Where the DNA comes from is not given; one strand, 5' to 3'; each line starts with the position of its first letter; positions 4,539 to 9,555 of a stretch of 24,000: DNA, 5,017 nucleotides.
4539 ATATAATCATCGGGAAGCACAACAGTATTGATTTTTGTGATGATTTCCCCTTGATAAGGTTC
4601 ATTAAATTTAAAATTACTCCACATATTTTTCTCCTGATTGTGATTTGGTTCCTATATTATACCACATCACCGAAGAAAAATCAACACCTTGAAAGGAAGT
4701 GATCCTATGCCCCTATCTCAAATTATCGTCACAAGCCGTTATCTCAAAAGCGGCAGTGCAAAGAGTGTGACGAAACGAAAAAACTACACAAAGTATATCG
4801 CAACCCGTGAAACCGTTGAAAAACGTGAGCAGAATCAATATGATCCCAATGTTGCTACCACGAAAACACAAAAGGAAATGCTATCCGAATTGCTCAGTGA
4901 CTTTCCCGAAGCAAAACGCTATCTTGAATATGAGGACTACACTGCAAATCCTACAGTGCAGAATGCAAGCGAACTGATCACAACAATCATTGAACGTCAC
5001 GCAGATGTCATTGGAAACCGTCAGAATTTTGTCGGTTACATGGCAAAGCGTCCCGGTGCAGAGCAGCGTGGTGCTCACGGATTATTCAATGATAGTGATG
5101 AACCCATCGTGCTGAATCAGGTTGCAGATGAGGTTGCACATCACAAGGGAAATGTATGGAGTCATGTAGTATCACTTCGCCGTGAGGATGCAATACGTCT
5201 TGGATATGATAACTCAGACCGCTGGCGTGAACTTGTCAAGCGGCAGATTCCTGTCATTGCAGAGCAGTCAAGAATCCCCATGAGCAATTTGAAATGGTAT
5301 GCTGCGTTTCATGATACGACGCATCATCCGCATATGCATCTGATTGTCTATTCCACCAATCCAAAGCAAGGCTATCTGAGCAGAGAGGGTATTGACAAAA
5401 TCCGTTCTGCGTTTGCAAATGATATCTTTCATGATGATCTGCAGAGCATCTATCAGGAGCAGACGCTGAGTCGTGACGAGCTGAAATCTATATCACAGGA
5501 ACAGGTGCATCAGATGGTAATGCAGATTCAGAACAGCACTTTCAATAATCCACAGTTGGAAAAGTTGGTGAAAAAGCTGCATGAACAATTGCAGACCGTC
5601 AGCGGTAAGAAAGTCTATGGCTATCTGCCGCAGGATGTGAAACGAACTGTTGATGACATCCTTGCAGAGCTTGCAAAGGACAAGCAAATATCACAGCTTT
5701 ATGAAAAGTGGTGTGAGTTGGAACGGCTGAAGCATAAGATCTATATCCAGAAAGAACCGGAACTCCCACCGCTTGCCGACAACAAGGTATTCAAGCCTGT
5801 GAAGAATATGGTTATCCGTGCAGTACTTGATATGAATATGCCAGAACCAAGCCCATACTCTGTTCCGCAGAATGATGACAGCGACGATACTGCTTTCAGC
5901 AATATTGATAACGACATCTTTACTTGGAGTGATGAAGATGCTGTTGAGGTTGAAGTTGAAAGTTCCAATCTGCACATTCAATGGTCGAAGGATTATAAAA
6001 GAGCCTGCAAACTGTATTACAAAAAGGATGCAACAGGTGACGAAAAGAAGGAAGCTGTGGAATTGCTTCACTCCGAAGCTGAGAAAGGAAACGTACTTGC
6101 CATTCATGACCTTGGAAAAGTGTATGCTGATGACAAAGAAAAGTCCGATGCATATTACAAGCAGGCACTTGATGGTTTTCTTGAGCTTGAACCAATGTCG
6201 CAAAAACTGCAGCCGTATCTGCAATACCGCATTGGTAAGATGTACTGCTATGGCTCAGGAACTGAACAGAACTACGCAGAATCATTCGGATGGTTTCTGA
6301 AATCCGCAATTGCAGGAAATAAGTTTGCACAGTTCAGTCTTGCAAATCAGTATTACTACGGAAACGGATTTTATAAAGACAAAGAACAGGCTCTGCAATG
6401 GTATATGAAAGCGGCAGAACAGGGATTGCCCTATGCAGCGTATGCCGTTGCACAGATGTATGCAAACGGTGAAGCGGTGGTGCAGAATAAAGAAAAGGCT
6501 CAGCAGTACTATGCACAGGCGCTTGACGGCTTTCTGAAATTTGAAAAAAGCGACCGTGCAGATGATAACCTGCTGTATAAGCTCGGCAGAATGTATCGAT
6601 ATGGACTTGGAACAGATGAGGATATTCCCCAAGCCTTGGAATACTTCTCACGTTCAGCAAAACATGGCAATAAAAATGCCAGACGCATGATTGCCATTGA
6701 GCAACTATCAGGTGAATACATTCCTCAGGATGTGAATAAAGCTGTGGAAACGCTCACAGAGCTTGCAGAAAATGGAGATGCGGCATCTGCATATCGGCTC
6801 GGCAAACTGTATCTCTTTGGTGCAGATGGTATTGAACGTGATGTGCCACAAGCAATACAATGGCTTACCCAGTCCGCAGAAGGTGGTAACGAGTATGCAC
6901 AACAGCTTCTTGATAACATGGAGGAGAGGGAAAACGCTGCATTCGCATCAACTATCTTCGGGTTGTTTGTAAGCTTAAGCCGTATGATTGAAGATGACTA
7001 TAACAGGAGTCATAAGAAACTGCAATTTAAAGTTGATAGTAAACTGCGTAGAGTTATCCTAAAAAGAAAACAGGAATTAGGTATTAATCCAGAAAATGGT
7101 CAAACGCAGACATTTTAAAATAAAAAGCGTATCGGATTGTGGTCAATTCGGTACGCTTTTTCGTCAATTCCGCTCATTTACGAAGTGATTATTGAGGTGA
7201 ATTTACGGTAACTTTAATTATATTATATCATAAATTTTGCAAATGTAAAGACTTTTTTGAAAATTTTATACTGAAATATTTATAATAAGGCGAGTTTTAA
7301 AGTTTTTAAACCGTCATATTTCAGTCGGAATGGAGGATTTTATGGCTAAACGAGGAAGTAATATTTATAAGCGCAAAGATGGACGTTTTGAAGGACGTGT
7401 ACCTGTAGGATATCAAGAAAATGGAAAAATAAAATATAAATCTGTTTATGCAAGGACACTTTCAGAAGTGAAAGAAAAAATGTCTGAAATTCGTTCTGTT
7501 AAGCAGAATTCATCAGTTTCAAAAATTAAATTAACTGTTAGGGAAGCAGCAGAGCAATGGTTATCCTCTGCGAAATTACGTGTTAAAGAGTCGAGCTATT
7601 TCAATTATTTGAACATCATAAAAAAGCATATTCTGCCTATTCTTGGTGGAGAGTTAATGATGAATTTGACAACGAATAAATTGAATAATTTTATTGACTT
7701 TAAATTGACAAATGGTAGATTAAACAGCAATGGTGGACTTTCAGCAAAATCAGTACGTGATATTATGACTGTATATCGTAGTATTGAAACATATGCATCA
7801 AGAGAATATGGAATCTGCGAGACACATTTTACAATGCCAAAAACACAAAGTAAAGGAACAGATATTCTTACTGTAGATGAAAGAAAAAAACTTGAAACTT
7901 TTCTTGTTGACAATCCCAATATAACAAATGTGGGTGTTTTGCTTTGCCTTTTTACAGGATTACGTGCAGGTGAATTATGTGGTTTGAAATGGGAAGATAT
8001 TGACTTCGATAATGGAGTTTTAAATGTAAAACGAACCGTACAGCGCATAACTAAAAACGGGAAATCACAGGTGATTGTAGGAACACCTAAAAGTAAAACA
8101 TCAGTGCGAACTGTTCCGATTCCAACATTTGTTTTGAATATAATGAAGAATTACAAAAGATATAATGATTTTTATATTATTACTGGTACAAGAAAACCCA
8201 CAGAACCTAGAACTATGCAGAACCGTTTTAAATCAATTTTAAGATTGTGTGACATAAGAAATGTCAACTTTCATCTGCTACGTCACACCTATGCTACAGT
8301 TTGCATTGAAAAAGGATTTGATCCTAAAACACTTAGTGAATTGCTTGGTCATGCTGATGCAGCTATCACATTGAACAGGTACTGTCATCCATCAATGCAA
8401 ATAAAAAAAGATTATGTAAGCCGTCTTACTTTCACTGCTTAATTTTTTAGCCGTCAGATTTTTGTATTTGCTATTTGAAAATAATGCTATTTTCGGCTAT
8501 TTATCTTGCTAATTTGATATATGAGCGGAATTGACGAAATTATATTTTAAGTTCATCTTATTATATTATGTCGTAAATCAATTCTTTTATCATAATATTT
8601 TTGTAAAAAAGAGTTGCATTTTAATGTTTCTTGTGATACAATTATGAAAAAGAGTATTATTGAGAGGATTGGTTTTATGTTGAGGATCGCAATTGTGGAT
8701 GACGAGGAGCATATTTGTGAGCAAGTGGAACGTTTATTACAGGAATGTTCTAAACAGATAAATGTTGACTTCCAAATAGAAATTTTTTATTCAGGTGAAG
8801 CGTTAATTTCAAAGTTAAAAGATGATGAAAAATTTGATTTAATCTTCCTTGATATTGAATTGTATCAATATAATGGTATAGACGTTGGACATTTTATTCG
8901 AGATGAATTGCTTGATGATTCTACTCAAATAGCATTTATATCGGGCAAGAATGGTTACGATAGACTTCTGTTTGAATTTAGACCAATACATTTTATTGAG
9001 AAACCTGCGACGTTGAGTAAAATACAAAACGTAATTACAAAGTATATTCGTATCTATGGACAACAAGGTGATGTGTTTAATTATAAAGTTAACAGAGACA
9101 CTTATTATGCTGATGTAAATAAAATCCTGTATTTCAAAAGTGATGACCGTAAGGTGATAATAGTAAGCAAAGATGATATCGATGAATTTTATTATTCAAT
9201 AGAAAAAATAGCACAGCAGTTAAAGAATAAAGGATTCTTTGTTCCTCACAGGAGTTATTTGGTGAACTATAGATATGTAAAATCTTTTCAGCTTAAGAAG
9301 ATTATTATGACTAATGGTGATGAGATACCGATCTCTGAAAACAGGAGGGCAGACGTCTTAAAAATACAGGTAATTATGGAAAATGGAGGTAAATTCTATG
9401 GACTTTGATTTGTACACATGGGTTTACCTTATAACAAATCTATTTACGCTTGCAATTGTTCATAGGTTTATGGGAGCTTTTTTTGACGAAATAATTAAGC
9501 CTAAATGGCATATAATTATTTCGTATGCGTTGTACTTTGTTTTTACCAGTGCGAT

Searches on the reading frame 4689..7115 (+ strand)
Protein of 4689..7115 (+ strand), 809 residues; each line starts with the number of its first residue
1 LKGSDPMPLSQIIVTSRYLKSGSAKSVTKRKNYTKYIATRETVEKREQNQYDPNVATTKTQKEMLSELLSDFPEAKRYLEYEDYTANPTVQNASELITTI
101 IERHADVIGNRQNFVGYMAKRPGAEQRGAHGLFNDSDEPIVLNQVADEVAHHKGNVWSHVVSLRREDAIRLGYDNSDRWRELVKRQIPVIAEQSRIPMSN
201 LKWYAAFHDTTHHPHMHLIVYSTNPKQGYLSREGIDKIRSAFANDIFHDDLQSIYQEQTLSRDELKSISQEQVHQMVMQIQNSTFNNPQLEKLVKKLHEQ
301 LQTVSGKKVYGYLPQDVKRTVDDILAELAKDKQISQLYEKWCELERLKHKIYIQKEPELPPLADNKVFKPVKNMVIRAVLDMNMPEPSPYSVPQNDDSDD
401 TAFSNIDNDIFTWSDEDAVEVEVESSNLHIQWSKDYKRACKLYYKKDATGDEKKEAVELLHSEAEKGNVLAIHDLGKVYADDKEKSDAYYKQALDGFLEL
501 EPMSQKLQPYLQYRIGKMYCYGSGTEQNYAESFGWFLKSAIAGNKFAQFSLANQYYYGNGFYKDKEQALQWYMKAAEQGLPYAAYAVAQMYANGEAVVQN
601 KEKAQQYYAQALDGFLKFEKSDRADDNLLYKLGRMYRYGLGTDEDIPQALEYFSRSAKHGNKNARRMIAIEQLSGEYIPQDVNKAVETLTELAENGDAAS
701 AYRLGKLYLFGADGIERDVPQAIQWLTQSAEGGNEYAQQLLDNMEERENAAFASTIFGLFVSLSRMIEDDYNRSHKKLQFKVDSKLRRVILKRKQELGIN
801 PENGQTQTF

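Call 3: search_protein_families(library=pfam, proteins=[window:4689-7115:+], max_evalue=1)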
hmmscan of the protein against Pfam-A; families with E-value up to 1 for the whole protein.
window:4689-7115:+ (809 aa): 12 families
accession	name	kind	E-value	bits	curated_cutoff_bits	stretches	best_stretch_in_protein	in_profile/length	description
PF08238.18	Sel1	-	1.4e-34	117.7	30.7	5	698-734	1-36/36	Sel1 repeat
PF18555.7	MobL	-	1.1e-29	104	28.5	1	11-373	3-329/383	MobL relaxases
PF03432.20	Relaxase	-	0.0057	17.4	24.6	1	199-232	77-110/132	MobA/VirD2-like, nuclease domain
PF06786.17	UPF0253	-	0.018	15.8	27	0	676-699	21-44/65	Uncharacterised protein family (UPF0253)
PF20439.3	SpoIVA_C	-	0.05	14.2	25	1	733-790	5-60/76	Sporulation stage IV protein A, C-terminal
PF10205.14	KLRAQ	-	0.087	13.6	27.3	1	256-312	23-80/105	Predicted coiled-coil domain-containing protein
PF13980.11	UPF0370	-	0.13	12.8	28.1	1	343-365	25-47/61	Uncharacterised protein family (UPF0370)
PF23875.1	DUF7229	-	0.16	12.6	27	0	237-269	52-84/90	Domain of unknown function (DUF7229)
PF04286.17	DUF445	-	0.18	12.1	33.8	1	240-343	193-301/368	Protein of unknown function (DUF445)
PF23310.1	TPR_27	-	0.43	10.7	27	0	680-715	43-78/110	Plant tetratrico peptide repeats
PF11342.13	DUF3144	-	0.52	11.2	25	0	544-574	33-63/77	Protein of unknown function (DUF3144)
PF14989.11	CCDC32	-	0.65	10.4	27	1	243-345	21-116/150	Coiled-coil domain containing 32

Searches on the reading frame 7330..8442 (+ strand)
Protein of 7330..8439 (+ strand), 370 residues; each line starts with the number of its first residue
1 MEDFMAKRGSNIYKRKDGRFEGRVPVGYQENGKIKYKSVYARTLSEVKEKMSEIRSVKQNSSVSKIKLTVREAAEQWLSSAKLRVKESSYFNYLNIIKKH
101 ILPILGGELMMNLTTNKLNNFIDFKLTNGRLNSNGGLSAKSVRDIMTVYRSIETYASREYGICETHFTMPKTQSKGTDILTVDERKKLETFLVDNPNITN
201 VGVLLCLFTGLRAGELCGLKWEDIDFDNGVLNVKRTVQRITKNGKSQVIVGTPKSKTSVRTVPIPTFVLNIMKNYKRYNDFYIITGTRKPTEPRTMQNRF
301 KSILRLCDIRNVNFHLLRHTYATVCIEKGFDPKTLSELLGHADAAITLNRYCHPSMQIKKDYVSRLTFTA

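Call 3: search_protein_families(library=pfam, proteins=[window:7330-8439:+], max_evalue=1)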
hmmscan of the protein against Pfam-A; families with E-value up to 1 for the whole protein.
window:7330-8439:+ (370 aa): 3 families
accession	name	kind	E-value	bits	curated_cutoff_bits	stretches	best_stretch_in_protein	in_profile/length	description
PF00589.27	Phage_integrase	-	9.4e-29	100.8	27.1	1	199-356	24-170/172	Phage integrase family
PF14659.12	Phage_int_SAM_3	-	6e-12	46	22.6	1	69-124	1-56/58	Phage integrase, N-terminal SAM-like domain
PF10677.15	DUF2490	-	0.069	13.3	29.8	1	18-121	35-148/186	Protein of unknown function (DUF2490)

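Call 61: find_encoding_contigs(protein=window:7342-8442:+, flank=4000, max_places=10)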
Protein window:7342-8442:+ (366 aa): no gene with exactly this product is on record in the collection.

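Call 63: find_homologous_proteins(query=window:7342-8439:+, max_evalue=1e-40)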
Query window:7342-8439:+ (366 aa): 3542 proteins with E <= 1e-40 among 7951 candidates; the best 120 are listed.
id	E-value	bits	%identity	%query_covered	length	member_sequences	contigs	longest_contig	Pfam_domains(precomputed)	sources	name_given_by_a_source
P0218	5.5e-241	816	99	100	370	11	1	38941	PF14659.13,PF00589.28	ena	-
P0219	4.7e-207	705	85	100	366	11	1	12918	PF14659.13,PF00589.28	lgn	-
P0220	8.8e-204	694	84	100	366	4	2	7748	PF14659.13,PF00589.28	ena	-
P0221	4.2e-203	692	83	100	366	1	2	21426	PF14659.13,PF00589.28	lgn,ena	-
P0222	1.1e-202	690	83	100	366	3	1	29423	PF14659.13,PF00589.28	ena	-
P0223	1.7e-202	690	84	100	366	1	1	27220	PF14659.13,PF00589.28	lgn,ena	-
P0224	3.2e-202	689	84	100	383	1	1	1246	PF14659.13,PF00589.28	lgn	-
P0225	1.1e-201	687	84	100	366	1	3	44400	PF14659.13,PF00589.28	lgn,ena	-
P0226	1.4e-201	687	82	100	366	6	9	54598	PF14659.13,PF00589.28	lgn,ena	-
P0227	1.8e-201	686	82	100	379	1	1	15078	PF14659.13,PF00589.28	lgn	-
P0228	2.8e-201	686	83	100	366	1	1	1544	PF14659.13,PF00589.28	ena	-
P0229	4.1e-201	685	83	100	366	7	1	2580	PF14659.13,PF00589.28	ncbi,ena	-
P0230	5.3e-201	685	83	100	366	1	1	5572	PF14659.13,PF00589.28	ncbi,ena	-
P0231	6.0e-201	685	83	100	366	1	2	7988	PF14659.13,PF00589.28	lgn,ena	-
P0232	1.2e-200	684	82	100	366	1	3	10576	PF14659.13,PF00589.28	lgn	-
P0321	4.2e-172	590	72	100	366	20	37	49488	PF14659.13,PF00589.28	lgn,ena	-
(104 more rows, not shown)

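Call 64: find_encoding_contigs(protein=P0321, flank=6000, max_places=10)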
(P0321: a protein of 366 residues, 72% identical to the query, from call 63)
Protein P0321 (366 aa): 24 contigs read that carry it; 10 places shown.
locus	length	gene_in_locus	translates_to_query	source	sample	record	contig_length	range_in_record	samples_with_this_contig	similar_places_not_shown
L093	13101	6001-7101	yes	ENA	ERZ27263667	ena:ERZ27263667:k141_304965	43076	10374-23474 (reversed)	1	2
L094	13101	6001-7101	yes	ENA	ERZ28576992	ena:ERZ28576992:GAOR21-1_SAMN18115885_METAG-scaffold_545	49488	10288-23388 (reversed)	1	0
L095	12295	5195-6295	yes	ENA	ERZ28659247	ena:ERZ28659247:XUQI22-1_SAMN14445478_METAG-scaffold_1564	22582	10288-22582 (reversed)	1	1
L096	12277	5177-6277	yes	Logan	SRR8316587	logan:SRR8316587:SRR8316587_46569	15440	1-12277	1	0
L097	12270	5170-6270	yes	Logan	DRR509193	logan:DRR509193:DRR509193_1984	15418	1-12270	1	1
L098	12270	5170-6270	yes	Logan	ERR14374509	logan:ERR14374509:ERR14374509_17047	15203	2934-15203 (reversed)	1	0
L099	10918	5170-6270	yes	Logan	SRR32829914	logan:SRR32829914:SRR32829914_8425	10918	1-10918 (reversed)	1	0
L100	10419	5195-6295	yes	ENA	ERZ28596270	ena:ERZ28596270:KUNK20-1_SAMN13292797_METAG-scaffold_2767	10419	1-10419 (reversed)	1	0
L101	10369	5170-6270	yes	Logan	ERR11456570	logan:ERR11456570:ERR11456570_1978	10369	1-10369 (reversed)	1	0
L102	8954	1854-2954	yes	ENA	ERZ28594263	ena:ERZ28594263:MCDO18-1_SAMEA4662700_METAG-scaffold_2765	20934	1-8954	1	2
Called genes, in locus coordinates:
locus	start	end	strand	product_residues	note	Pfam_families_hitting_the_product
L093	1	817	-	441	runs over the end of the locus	-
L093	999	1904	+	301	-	PF02899:Phage_int_SAM_1, PF00589:Phage_integrase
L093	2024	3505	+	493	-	PF18555:MobL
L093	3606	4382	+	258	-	PF01381:HTH_3, PF12844:HTH_19 (faint), PF13560:HTH_31 (weak)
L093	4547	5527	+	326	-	PF06745:ATPase (faint), PF13481:AAA_25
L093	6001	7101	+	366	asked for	PF14659:Phage_int_SAM_3, PF00589:Phage_integrase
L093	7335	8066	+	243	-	PF00072:Response_reg, PF04397:LytTR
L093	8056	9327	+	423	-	PF14501:HATPase_c_5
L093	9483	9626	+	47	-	-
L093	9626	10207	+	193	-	PF04647:AgrB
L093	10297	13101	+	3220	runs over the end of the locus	PF00059:Lectin_C, PF00092:VWA, PF13519:VWA_2, PF13768:VWA_3, PF05593:RHS_repeat, PF25023:TEN_YD-shell, PF25023:TEN_YD-shell, PF05593:RHS_repeat, +9 more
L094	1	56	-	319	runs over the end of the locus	PF00535:Glycos_transf_2, PF10111:Glyco_tranf_2_2, PF13641:Glyco_tranf_2_3 (weak)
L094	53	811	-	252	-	PF00535:Glycos_transf_2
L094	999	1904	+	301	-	PF02899:Phage_int_SAM_1, PF00589:Phage_integrase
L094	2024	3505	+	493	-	PF18555:MobL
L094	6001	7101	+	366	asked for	PF14659:Phage_int_SAM_3, PF00589:Phage_integrase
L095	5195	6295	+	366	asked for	PF14659:Phage_int_SAM_3, PF00589:Phage_integrase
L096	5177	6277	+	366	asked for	PF14659:Phage_int_SAM_3, PF00589:Phage_integrase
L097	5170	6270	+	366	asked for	PF14659:Phage_int_SAM_3, PF00589:Phage_integrase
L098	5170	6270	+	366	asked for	PF14659:Phage_int_SAM_3, PF00589:Phage_integrase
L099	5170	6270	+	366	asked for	PF14659:Phage_int_SAM_3, PF00589:Phage_integrase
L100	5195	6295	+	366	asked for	PF14659:Phage_int_SAM_3, PF00589:Phage_integrase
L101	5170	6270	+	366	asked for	PF14659:Phage_int_SAM_3, PF00589:Phage_integrase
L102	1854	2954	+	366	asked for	PF14659:Phage_int_SAM_3, PF00589:Phage_integrase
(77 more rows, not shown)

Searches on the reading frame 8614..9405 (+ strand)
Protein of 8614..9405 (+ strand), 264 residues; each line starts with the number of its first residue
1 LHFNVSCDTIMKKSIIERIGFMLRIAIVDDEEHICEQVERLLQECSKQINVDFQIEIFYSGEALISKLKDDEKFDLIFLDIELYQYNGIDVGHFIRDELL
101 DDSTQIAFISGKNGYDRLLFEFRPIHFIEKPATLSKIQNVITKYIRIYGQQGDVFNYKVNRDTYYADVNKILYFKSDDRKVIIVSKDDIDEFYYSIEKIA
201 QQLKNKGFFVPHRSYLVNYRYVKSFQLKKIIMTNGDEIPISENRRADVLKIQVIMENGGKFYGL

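Call 3: search_protein_families(library=pfam, proteins=[window:8614-9405:+], max_evalue=1)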
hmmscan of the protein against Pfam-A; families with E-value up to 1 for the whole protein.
window:8614-9405:+ (264 aa): 3 families
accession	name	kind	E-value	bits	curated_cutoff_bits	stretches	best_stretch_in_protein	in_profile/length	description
PF04397.21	LytTR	-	6.6e-18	65.2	22.6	1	163-248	3-93/98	LytTr DNA-binding domain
PF00072.30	Response_reg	-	5e-11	43.2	30.2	1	25-141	1-110/111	Response regulator receiver domain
PF11093.13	Mitochondr_Som1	-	0.16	12.5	23.3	1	33-57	62-85/90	Mitochondrial export protein Som1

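Call 4: search_protein_families(library=ncbifam, proteins=[window:8614-9405:+], max_evalue=1)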
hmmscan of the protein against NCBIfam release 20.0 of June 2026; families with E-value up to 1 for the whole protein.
window:8614-9405:+ (264 aa): 30 families (the best 25 are shown)
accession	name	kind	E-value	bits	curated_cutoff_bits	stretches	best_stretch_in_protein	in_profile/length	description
NF010684.1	PRK14084.1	equivalog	1.5e-10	41.3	375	1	24-148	2-119/254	response regulator transcription factor LytR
NF008677.0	PRK11697.1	equivalog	2.7e-09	36.8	246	1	22-242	1-225/238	two-component system response regulator BtsR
NF053854.1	RespRegPhoBBctds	equivalog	4.5e-09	36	270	1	25-152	1-122/225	two-component system response regulator PhoB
NF008302.0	PRK11091.1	equivalog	4.9e-05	21.7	838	1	52-151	549-649/779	aerobic respiration two-component sensor histidine kinase ArcB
NF008318.0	PRK11107.1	equivalog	0.00015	20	890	1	22-147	667-787/920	two-component sensor histidine kinase BarA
NF033117.2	vanR_ACDEGLN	exception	0.00019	21.1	350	1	25-98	1-67/226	VanR-ABDEGLN family response regulator transcription factor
NF040689.1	MtrAB_MtrA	equivalog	0.00056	19.3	300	1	25-98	1-67/219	MtrAB system response regulator MtrA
NF045901.1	HisKinLetSLeg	equivalog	0.00063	17.8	1650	1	49-113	691-755/906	two-component system sensor histidine kinase LetS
NF052574.1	HisKinEspCMyxo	equivalog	0.00071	17.8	1200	1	23-112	666-748/785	serine histidine kinase EspC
NF000402.1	vanR-B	exception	0.0008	18.9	480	1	23-92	3-65/219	vancomycin resistance response regulator transcription factor VanR-B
NF040534.1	resp_reg_YycF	equivalog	0.00088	18.6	340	1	24-98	2-69/231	response regulator YycF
NF000403.1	vanR-C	exception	0.0012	18.4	480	1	24-96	4-69/231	vancomycin resistance response regulator transcription factor VanR-C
NF007005.1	PRK09468.1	equivalog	0.0021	17.5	331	1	24-112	5-84/237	osmolarity response regulator transcription factor OmpR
NF041832.1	near_NosP_CTERM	subfamily_domain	0.0023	17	400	1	23-138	252-363/370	NahK/ErcS family hybrid sensor histidine kinase/response regulator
NF052573.1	HisKinEspAMyxo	equivalog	0.0023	16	1400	1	23-142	633-747/755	serine histidine kinase EspA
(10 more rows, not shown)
